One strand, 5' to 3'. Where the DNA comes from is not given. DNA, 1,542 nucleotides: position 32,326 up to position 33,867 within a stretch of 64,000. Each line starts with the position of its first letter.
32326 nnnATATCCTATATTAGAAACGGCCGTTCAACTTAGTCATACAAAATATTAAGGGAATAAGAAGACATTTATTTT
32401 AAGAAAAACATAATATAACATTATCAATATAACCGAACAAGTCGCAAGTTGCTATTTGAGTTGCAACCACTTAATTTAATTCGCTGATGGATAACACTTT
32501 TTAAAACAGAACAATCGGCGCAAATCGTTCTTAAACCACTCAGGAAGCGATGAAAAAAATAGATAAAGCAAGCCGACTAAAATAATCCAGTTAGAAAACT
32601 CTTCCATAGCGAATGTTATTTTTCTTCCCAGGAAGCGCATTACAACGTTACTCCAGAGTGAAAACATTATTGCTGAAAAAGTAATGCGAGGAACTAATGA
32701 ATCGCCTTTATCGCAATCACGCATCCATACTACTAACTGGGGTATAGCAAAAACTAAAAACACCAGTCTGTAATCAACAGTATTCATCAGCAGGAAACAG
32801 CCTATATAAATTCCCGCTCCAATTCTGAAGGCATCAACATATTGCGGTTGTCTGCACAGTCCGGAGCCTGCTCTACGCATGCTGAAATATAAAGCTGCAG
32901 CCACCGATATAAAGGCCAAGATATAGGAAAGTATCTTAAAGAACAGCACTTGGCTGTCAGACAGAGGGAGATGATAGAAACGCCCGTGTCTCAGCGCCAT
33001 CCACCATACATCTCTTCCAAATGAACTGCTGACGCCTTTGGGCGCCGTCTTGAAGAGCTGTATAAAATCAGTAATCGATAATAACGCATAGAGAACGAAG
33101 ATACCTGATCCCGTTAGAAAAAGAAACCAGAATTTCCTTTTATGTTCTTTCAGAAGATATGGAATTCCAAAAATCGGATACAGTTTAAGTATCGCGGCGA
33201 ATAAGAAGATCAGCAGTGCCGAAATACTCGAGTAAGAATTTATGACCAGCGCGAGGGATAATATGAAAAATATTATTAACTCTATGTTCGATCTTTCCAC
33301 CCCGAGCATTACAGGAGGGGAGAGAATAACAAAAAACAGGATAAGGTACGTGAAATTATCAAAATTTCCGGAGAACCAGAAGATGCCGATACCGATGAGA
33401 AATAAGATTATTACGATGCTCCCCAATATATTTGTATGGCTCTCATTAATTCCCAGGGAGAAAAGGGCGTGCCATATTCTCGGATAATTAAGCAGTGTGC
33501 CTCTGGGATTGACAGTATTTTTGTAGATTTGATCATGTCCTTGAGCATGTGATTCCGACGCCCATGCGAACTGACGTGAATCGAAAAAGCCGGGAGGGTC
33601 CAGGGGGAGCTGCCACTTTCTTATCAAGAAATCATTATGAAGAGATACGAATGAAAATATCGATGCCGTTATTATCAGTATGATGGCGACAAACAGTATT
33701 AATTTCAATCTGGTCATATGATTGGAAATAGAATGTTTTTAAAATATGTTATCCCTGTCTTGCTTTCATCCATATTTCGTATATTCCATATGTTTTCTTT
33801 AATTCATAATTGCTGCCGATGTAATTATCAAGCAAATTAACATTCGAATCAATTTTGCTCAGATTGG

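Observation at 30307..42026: Natural-product-style deoxy-aminosugar pathway wired to a lipid-phosphate GT2 and GT-C membrane transferases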

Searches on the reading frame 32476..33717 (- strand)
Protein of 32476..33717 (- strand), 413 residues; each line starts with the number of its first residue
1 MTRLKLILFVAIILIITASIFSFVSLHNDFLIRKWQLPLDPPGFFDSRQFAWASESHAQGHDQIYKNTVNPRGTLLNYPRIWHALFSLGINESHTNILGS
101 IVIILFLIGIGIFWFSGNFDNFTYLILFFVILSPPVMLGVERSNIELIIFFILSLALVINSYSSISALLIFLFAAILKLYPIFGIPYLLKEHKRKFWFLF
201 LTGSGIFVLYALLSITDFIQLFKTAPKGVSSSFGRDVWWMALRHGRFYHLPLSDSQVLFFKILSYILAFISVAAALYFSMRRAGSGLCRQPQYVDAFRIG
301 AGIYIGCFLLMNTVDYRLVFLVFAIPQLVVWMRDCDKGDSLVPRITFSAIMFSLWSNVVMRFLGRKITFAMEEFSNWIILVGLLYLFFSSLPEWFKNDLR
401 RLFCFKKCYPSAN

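Call 3: search_protein_families(library=pfam, proteins=[window:32476-33717:-], max_evalue=0.01)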
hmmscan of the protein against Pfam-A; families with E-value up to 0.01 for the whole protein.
window:32476-33717:- (413 aa): 1 family
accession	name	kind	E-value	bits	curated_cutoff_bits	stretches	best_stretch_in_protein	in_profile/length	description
PF09594.16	GT87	-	7.8e-06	26.2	25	1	121-282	52-216/237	Glycosyltransferase family 87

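Call 4: search_protein_families(library=ncbifam, proteins=[window:32476-33717:-], max_evalue=0.01)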
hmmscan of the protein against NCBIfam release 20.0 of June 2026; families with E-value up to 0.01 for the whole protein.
window:32476-33717:- (413 aa): 0 families

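Call 72: search_protein_representatives(protein=window:32476-33717:-)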
Query: 413 residues. Proteins with E-value up to 0.001 (for the whole library): 1881; up to 1e-10: 951; up to 1e-30: 242. The best 150 are listed.
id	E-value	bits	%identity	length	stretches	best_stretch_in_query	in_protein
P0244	5.0e-164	562.6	64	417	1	1-403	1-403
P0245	1.1e-88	314.5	48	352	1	4-334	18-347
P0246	2.2e-78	280.5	40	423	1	5-405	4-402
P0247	1.8e-68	247.8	43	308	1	105-397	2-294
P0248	3.4e-67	243.7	41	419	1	10-404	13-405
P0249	5.2e-65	236.4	36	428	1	7-403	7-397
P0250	8.4e-65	235.8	36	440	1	6-401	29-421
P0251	4.5e-63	230.1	39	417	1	6-397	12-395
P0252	2.7e-62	227.5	36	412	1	9-400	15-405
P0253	3.0e-61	224.1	45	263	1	154-404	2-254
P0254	1.8e-59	218.2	35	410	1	5-403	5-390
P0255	2.9e-59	217.5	37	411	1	18-398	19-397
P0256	4.7e-59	216.8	51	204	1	213-407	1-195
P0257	4.7e-59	216.8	33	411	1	15-401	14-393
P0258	1.0e-57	212.5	37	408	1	6-395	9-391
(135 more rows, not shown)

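Call 86: predict_structure(alignment_id=A3)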
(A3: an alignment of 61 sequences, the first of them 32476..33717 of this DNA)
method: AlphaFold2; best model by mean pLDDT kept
length: 413 residues; sequences in the alignment: 61
mean_pLDDT: 91.0   pTM: 0.91
mean pLDDT of the five models: 91.0, 90.0, 90.0, 89.9, 89.7
residues with pLDDT >= 90: 321; 70-90: 58; 50-70: 32; < 50: 2
segments of 3 or more residues with pLDDT < 50: none
pLDDT, mean of each block of 10 residues (from residue 1): 79 81 59 64 90 98 97 94 97 95 95 92 95 93 95 98 98 97 97 98 98 97 90 94 91 96 97 95 73 94 97 91 97 82 97 95 94 97 97 94 66 54
secondary structure, 60 per line:
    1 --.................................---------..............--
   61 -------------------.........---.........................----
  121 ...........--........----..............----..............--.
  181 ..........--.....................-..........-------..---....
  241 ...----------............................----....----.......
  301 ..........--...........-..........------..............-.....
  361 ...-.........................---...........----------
elements in order: H3-35 H45-58 H80-88 H92-116 H121-131 H134-141 H146-159 H164-177 H180-190 H193-213 H215-224 H237-243 H254-281 H286-289 H294-310 H315-323 H325-334 H341-354 H356-363 H365-389 H393-403

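Call 89: fold_search(model_id=the predicted structure, library=pdb)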
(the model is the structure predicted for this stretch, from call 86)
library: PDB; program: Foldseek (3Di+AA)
matches with E <= 10: 222; with E <= 0.001: 1
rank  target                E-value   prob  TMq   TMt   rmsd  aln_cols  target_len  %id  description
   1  9wno_A                8.0e-05  1.00  0.54  0.55   7.2       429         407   14  Cryo-EM structure of Candida glabrata GPI mannosyltransferase I bound to Dol-P-Man (released 2025-12-03)
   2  5ezm                  1.9e-03  1.00  0.33  0.27  16.9       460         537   13  Crystal Structure of ArnT from Cupriavidus metallidurans in the apo state (released 2016-02-17)
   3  9dm5                  2.0e-03  1.00  0.53  0.56   8.0       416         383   15  Product-Bound mannosyltransferase PimE (released 2025-06-25)
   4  9ub7_B                9.5e-03  1.00  0.51  0.53   7.9       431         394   15  Structure of glycosylphosphatidylinositol transamidase,state 1 (released 2026-04-08)
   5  6snh_X                1.1e-02  1.00  0.44  0.39   8.8       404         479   16  Cryo-EM structure of yeast ALG6 in complex with 6AG9 Fab and Dol25-P-Glc (released 2020-03-11)
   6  8imx_U                1.2e-02  1.00  0.55  0.54   7.8       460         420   12  Cryo-EM structure of GPI-T with a chimeric GPI-anchored protein (released 2023-08-16)
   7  5f15                  2.9e-02  0.99  0.37  0.30  15.4       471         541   14  Crystal Structure of ArnT from Cupriavidus metallidurans bound to Undecaprenyl phosphate (released 2016-02-17)
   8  9s6r_A                4.0e-02  1.00  0.48  0.51   8.5       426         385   12  Ternary cryo-EM structure of yeast ALG3 with Dol25-PP-GlcNAc2Man5, Dol25-P-Man, and Fab (released 2026-03-18)
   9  6wh4_B                2.1e-01  0.16  0.15  0.16  26.7       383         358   11  Crystal structure of HTR2A with inverse agonist (released 2020-09-23)
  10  7xrr                  6.1e-01  0.08  0.11  0.14  23.4       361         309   12  Crystal structure of the human OX2R bound to the insomnia drug lemborexant. (released 2022-11-23)
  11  5dsg_A                7.5e-01  0.08  0.13  0.14  25.8       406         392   12  Structure of the M4 muscarinic acetylcholine receptor (M4-mT4L) bound to tiotropium (released 2016-03-16)
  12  5l7i_A                8.2e-01  0.07  0.12  0.10  29.2       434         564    8  Structure of human Smoothened in complex with Vismodegib (released 2016-07-20)
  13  5ndz                  8.9e-01  0.08  0.12  0.09  25.4       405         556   11  Crystal structure of a thermostabilised human protease-activated receptor-2 (PAR2) in complex with AZ3451 at 3.6 angstro (released 2017-05-03)
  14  7wc8                  1.0e+00  0.08  0.15  0.16  25.6       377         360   10  Crystal structure of serotonin 2A receptor in complex with lumateperone (released 2022-01-26)
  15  9bud_R                1.0e+00  0.08  0.12  0.13  24.1       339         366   11  Human calcitonin Receptor in complex with Gs and cagrilintide in the CT-like conformation (released 2025-04-23)
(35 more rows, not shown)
